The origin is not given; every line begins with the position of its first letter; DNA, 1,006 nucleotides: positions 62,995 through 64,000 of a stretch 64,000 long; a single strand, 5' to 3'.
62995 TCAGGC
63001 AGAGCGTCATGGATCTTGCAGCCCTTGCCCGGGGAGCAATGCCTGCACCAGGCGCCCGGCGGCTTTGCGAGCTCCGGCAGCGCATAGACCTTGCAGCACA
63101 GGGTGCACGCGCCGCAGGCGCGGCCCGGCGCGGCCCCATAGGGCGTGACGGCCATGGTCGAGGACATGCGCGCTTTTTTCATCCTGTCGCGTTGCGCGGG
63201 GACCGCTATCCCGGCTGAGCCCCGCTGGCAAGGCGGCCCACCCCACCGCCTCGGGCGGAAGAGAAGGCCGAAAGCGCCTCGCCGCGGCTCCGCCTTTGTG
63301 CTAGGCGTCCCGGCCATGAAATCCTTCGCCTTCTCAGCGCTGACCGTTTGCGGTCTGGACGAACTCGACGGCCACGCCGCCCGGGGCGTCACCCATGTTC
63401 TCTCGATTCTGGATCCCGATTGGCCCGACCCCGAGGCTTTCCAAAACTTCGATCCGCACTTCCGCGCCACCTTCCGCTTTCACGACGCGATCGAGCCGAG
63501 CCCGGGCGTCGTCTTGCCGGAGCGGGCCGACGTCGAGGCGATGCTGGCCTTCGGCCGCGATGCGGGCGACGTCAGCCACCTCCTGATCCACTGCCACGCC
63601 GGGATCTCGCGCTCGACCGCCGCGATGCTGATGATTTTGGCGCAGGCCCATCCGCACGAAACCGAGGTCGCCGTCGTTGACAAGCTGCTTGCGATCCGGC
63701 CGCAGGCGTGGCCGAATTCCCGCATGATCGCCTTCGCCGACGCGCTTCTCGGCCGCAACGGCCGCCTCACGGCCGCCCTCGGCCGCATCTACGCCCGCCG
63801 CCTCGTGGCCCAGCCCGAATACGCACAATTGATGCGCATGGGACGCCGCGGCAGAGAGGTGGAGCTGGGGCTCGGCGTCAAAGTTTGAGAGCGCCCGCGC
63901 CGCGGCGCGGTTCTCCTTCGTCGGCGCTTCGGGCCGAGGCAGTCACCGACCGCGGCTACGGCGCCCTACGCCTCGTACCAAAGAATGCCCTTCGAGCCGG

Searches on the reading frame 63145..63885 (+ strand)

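Call 92: search_protein_families(library=pfam, proteins=[window:63145-63885:+], max_evalue=0.01)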
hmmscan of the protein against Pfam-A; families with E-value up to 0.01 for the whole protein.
window:63145-63885:+ (247 aa): 1 family
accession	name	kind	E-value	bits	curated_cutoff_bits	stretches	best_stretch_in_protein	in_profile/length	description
PF14566.11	PTPlike_phytase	-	0.00051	20.6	27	1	125-164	115-154/158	Inositol hexakisphosphate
